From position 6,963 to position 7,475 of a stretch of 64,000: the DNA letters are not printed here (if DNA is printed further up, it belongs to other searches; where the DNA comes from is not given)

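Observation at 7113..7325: Small secreted 2-Cys protein in the early region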

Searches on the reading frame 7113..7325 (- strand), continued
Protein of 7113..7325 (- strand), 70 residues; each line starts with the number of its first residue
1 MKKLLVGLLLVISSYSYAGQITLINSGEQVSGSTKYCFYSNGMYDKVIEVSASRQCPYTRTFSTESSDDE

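Call 29: find_homologous_proteins(query=A1, max_evalue=0.001)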
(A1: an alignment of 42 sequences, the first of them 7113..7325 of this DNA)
Query A1 (42 sequences) (70 aa, profile of the alignment): 555 proteins with E <= 0.001 among 935 candidates; the best 120 are listed.
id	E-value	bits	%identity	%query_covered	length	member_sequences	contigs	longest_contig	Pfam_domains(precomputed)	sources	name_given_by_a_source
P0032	2.9e-36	141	30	96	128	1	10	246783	-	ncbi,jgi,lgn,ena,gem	jgi:hypothetical protein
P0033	4.0e-36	140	35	53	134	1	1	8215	-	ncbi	-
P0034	6.0e-36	140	39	80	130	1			-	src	-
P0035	9.4e-36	139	39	49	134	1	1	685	-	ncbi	-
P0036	1.8e-35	138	38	83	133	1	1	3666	-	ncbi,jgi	jgi:hypothetical protein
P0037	3.3e-35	137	36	56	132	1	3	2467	-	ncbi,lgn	-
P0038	4.3e-35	137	30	81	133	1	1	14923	-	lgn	-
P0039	6.0e-35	137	31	60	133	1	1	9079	-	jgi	jgi:hypothetical protein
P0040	6.1e-35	137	41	51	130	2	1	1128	-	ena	-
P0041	7.7e-35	136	29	87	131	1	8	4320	-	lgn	-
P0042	8.3e-35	136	38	57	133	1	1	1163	-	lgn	-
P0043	9.8e-35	136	39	46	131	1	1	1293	-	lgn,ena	-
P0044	1.1e-34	136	34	87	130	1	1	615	-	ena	-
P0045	1.1e-34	136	33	77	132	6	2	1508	-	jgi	-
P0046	1.7e-34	135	33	80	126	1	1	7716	-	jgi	jgi:predicted DNA-binding transcriptional regulator AlpA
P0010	4.5e-34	134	38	69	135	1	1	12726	-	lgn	-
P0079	4.6e-33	131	39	81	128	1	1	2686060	-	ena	-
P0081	6.9e-33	130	39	53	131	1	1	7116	-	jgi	jgi:hypothetical protein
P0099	3.7e-32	128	48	36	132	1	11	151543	PF24910.1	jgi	jgi:hypothetical protein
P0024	6.6e-31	124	41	56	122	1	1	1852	-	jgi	jgi:hypothetical protein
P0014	1.9e-30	122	39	51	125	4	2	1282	-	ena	-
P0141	2.5e-30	122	36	76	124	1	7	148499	-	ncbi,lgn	-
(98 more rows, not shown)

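Call 33: find_encoding_contigs(protein=P0032, flank=6000, max_places=5)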
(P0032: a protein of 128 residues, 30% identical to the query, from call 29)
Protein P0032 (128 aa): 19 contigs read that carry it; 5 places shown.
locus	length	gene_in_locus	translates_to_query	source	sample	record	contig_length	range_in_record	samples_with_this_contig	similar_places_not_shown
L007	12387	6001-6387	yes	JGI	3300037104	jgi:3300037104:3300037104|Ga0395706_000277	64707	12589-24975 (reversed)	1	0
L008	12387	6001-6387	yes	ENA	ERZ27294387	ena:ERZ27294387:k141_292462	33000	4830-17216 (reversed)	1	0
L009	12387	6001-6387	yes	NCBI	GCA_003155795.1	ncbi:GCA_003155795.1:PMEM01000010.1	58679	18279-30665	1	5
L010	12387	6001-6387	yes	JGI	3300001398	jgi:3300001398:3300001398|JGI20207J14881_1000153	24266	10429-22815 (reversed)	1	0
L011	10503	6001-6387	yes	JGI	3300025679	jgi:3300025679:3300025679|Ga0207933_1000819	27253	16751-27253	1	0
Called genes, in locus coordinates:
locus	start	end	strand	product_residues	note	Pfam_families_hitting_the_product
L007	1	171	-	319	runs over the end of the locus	PF00491:Arginase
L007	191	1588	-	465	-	PF03448:MgtE_N, PF00571:CBS, PF01769:MgtE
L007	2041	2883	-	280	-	PF12281:NTP_transf_8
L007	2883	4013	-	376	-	PF09952:AbiEi_2 (weak)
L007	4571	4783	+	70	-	-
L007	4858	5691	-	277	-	-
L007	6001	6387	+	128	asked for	-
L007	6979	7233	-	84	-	-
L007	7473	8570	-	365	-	PF00072:Response_reg, PF13487:HD_5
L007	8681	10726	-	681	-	PF00989:PAS (weak), PF08447:PAS_3, PF00989:PAS, PF08448:PAS_4, PF13426:PAS_9, PF00512:HisKA, PF02518:HATPase_c, PF00072:Response_reg, +2 more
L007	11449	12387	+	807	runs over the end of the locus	PF00072:Response_reg (weak), PF08448:PAS_4 (faint), PF13188:PAS_8 (faint), PF00512:HisKA, PF02518:HATPase_c, PF00072:Response_reg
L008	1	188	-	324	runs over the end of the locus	PF00491:Arginase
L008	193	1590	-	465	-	PF03448:MgtE_N, PF00571:CBS, PF01769:MgtE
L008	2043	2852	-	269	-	PF12281:NTP_transf_8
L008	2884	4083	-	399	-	PF09952:AbiEi_2 (weak)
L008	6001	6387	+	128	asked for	-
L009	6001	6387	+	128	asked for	-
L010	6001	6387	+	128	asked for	-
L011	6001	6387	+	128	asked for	-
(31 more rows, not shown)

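Call 37: predict_structure(alignment_id=A2)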
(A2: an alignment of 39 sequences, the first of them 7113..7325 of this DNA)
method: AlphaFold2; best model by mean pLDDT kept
length: 70 residues; sequences in the alignment: 39
mean_pLDDT: 82.7   pTM: 0.61
mean pLDDT of the five models: 82.7, 82.8, 82.6, 81.7, 81.6
residues with pLDDT >= 90: 42; 70-90: 5; 50-70: 22; < 50: 1
segments of 3 or more residues with pLDDT < 50: none
pLDDT, mean of each block of 10 residues (from residue 1): 57 67 97 97 94 97 70
secondary structure, 60 per line:
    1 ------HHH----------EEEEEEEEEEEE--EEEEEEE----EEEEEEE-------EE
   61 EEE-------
elements in order: E20-31 E34-40 E45-51 E59-63
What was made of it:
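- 7116..7271 (-): Mature 52-aa acidic protein (5.8 kDa, pI 4.6). It has four β-strands and the invariant C37 (7217-7215), Y39 and C56 (7160-7158). The acidic tail is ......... AlphaFold2 pLDDT 94-97 over residues 21-60, strands 20-31, 34-40, 45-51 and 59-63 (call 37).
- On T4 Spackle family: The model is all-β (call 37).
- Checked: AlphaFold2 gives pLDDT 94-97 for residues 21-60 (call 37).
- pLDDT is 94-97 for residues 21-60 (call 37).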

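Call 39: find_related_loci(query=window:7113-7325:-, collection=genome_contigs, flank=6000)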
Query window:7113-7325:- (70 aa) in genome_contigs; peptide patterns used: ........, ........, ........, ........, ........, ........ (x = any residue, [..] = any of these).
600 stretches matched a pattern, but none encodes a relative of the query by tblastn (E <= 1e-3).
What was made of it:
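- Tried and rejected: With the single protein it found no relative (call 39).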

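Call 44: find_encoding_contigs(protein=P0002, flank=6000, max_places=3)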
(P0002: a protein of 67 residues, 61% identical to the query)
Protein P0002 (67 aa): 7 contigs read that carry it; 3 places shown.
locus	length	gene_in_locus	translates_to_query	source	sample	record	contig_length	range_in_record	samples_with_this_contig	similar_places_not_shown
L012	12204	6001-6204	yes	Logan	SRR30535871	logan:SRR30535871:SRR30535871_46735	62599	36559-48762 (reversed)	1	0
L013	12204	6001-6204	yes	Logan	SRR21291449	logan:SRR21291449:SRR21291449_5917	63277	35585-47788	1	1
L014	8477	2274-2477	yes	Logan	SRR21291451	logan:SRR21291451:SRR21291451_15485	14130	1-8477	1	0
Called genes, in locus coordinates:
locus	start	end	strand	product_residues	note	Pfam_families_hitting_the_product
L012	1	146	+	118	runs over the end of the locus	PF26092:T4_Y16D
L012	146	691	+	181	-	-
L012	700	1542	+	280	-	PF00145:DNA_methylase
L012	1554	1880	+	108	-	-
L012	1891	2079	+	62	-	-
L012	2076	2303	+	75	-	-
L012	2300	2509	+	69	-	-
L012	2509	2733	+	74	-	-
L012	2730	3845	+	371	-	PF01068:DNA_ligase_A_M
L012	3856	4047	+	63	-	-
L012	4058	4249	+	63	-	-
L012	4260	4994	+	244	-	-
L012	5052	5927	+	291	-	PF04381:RdgC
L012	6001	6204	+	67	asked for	-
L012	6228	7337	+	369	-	-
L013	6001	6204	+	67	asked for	-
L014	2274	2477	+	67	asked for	-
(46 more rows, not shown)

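Call 48: find_homologous_proteins(query=A3, max_evalue=0.001)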
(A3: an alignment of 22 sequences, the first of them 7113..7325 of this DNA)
Query A3 (22 sequences) (70 aa, profile of the alignment): 516 proteins with E <= 0.001 among 1147 candidates; the best 120 are listed.
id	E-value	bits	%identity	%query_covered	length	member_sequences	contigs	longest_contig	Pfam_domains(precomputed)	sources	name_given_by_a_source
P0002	3.3e-26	109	61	100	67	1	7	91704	-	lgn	-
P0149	9.4e-25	104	57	93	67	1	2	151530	-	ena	-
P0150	2.7e-24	103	56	100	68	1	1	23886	-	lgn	-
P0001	1.4e-23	100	99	100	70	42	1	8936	-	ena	-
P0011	2.2e-22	96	40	93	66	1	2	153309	-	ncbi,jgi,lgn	jgi:hypothetical protein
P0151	2.6e-21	93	38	93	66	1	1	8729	-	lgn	-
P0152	4.0e-21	92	33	96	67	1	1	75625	-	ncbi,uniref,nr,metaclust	ncbi:hypothetical protein NG99_02660 [Erwinia typographi]|uniref:Uncharacterized protein n=1 Tax=Erw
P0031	1.0e-20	91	29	99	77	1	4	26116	-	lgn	-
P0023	3.4e-20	89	35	89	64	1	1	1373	-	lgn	-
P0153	3.6e-20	89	39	89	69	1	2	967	-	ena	-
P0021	4.8e-20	89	37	94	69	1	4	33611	-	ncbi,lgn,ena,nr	ncbi:MAG: hypothetical protein [Caudoviricetes sp.]|nr:MAG: hypothetical protein [Caudoviricetes sp.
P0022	8.1e-20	88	37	96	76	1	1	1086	-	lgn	-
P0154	8.8e-20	88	34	84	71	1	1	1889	-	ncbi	-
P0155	1.2e-19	88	35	94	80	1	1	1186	-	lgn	-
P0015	1.8e-19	87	38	97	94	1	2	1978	-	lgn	-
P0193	2.0e-17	81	39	100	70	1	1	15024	-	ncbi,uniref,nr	ncbi:hypothetical protein GVI19_04050 [Escherichia coli]|uniref:hypothetical protein n=1 Tax=Escheri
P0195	2.4e-17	80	36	97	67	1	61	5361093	-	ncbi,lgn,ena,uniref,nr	ncbi:hypothetical protein ACLH1N_12640 [Klebsiella sp. 1RUBe7cef]|uniref:hypothetical protein n=1 Ta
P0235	1.6e-16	78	39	94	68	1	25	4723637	-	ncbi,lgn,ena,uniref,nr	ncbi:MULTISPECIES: hypothetical protein [Enterobacter cloacae complex]|uniref:hypothetical protein n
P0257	2.9e-16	77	34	89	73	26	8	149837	-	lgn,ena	-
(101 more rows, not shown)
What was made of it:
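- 516 single-domain hits (call 48) and 555 hits dominated by two-domain proteins (call 29) were found.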

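Call 49: fold_search(model_id=the predicted structure, library=viral)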
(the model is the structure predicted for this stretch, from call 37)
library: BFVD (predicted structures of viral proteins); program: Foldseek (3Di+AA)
matches with E <= 10: 1260; with E <= 0.001: 3
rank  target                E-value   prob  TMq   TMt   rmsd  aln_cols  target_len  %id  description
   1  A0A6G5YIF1            7.0e-06  1.00  0.67  0.68   6.1        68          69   37  (no name in the UniProt tables at hand)
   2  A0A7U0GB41            1.1e-04  1.00  0.71  0.66   2.0        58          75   41  (no name in the UniProt tables at hand)
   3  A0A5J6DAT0            1.1e-04  1.00  0.62  0.60   3.5        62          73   39  Putative membrane protein [Erwinia phage pEp_SNUABM_01]
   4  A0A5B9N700            4.0e-03  1.00  0.54  0.49   3.8        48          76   29  Uncharacterized protein [Aeromonas phage 2L372X]
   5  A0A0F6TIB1            2.3e-02  1.00  0.47  0.48   3.0        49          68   20  Uncharacterized protein [Escherichia coli O157 typing phage 5]
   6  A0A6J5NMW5            4.9e-02  0.98  0.44  0.44   6.5        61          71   20  Uncharacterized protein [uncultured Caudovirales phage]
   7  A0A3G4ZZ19            1.2e-01  0.98  0.48  0.22   3.7        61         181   15  Uncharacterized protein [Gaeavirus sp.]
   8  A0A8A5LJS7            1.3e-01  0.92  0.39  0.34   9.7        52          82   12  (no name in the UniProt tables at hand)
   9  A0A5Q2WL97            1.3e-01  0.57  0.31  0.12   9.9        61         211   11  Uncharacterized protein [Microbacterium phage Wesak]
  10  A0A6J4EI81            1.5e-01  0.77  0.42  0.31  17.2        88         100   15  (no name in the UniProt tables at hand)
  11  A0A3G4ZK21            1.7e-01  0.91  0.42  0.21   5.0        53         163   19  Uncharacterized protein [Terrestrivirus sp.]
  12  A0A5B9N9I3            1.7e-01  0.66  0.35  0.28  11.8        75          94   11  Uncharacterized protein [Stenotrophomonas phage Pokken]
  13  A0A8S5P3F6            1.9e-01  0.82  0.35  0.24   6.0        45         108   11  Outer membrane protein assembly factor [Siphoviridae sp. ctH3Y19]
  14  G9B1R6                2.2e-01  0.91  0.45  0.35   5.1        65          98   12  Gp165 [Bacillus phage W.Ph.]
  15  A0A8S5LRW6            2.3e-01  0.54  0.32  0.26  10.2        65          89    9  Uncharacterized protein [Siphoviridae sp. ctYBm1]
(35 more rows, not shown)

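Call 50: find_encoding_contigs(protein=P0195, flank=8000, max_places=4)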
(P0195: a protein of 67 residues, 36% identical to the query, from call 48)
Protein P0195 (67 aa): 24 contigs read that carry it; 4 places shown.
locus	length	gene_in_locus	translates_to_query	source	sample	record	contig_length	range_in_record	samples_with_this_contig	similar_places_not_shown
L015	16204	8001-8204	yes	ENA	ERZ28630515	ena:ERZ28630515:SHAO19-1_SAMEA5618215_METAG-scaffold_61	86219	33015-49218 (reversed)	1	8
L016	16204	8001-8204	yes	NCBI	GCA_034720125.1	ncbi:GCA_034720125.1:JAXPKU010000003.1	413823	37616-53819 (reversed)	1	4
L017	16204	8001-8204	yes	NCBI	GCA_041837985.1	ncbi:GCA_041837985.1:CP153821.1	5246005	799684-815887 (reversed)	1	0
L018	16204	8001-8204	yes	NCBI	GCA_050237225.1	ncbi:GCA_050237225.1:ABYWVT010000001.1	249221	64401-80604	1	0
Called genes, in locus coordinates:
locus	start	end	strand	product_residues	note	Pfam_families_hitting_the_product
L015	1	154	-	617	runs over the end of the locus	-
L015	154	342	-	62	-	-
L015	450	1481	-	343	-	PF03864:Phage_cap_E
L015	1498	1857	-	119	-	-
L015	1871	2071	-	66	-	-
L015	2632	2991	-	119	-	-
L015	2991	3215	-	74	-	-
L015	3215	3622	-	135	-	-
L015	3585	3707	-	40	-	-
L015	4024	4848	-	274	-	PF22182:DUF6945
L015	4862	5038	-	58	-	-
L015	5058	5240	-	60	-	-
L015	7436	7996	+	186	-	PF00589:Phage_integrase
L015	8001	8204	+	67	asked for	-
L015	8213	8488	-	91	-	-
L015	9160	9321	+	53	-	-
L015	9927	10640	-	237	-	PF01476:LysM, PF01551:Peptidase_M23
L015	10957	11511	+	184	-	PF00293:NUDIX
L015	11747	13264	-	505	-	PF01336:tRNA_anti-codon, PF00152:tRNA-synt_2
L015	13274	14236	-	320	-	PF03462:PCRF, PF00472:RF-1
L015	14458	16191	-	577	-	PF01368:DHH, PF02272:DHHA1, PF17768:RecJ_OB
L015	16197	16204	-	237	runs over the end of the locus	PF01323:DSBA (faint), PF10411:DsbC_N, PF13098:Thioredoxin_2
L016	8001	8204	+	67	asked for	-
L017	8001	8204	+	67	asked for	-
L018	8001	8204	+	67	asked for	-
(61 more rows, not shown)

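Call 52: find_encoding_contigs(protein=P0193, flank=7000, max_places=3)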
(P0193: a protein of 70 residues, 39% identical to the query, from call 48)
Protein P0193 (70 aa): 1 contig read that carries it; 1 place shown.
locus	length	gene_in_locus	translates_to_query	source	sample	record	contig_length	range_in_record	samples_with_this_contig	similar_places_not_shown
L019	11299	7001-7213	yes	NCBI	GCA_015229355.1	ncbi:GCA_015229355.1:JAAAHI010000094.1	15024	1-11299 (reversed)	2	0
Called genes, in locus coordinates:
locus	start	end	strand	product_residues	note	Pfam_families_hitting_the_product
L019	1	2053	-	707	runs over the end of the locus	-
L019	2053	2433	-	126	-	-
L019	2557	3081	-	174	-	-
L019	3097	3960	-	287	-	PF22182:DUF6945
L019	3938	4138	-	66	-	-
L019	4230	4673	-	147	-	-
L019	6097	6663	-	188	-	PF00239:Resolvase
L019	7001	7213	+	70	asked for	-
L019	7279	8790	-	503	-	PF13289:SIR2_2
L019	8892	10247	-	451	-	PF00589:Phage_integrase (faint)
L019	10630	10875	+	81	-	PF24718:HTH_73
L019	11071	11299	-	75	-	?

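Call 53: find_encoding_contigs(protein=P0235, flank=7000, max_places=4)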
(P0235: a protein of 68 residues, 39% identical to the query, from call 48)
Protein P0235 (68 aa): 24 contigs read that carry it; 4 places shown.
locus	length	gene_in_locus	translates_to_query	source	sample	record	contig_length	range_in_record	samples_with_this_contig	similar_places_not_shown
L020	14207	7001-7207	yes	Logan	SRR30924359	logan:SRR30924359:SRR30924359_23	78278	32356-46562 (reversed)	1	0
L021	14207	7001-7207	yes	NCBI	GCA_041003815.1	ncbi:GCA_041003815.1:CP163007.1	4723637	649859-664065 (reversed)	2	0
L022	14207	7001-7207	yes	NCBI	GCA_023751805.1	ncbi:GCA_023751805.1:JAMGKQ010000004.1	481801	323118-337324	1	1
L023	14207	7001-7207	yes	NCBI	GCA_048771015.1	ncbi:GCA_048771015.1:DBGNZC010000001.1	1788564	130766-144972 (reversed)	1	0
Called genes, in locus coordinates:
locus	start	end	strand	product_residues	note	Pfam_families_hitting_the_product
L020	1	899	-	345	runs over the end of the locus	PF03864:Phage_cap_E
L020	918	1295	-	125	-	-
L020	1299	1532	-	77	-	-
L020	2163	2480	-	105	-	-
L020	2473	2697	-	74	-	-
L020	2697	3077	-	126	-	-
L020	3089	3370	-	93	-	-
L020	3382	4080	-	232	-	PF12802:MarR_2 (faint)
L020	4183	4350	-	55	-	-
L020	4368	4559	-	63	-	-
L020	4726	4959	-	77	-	-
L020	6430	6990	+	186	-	PF00589:Phage_integrase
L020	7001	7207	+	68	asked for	-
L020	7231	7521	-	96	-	-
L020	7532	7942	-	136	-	-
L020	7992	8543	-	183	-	-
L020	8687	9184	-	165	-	-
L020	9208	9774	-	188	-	-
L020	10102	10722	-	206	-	PF01300:Sua5_yciO_yrdC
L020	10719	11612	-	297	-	PF02811:PHP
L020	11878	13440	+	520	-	PF04715:, PF00425:Chorismate_bind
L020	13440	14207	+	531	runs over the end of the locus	PF00117:GATase, PF07722:Peptidase_C26 (faint), PF02885:Glycos_trans_3N, PF00591:Glycos_transf_3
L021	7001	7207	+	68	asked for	-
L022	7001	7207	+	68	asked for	-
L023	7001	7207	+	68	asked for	-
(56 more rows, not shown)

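Call 55: search_solved_structures(query=A2, max_evalue=10, show_alignments=2)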
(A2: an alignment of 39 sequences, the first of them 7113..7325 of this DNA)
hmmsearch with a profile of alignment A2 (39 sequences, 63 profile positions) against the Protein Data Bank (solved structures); distinct sequences matched with E-value up to 10: 0.
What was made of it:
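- On T4 Spackle family: A profile search of all PDB chain sequences gave no hit at E ≤ 10 (call 55).
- Closest known: T5 Llp, the lipoprotein that blocks the FhuA receptor. Different: No sequence match was found (call 55).
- No PDB sequence hit at E ≤ 10 (call 55).
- Tried and rejected: A PDB sequence profile search gave nothing at E ≤ 10 (call 55).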

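Call 56: search_protein_families(library=padloc, proteins=[window:7113-7325:-, P0195, P0193, P0235, P0032, P0152], max_evalue=1)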
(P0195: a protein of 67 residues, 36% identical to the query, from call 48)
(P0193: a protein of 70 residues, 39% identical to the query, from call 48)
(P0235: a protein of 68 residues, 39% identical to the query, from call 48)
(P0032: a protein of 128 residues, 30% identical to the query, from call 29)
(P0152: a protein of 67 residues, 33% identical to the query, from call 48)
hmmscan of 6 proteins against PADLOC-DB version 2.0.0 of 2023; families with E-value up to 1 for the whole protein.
window:7113-7325:- (70 aa): 0 families

P0195 (67 aa): 0 families

P0193 (70 aa): 0 families

P0235 (68 aa): 0 families

P0032 (128 aa): 0 families

P0152 (67 aa): 0 families
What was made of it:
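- On Known anti-phage defence proteins (PADLOC-DB 2.0): No family at E ≤ 1 for the window protein or for five homologues (call 56).
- No PADLOC model hits the protein itself (call 56).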
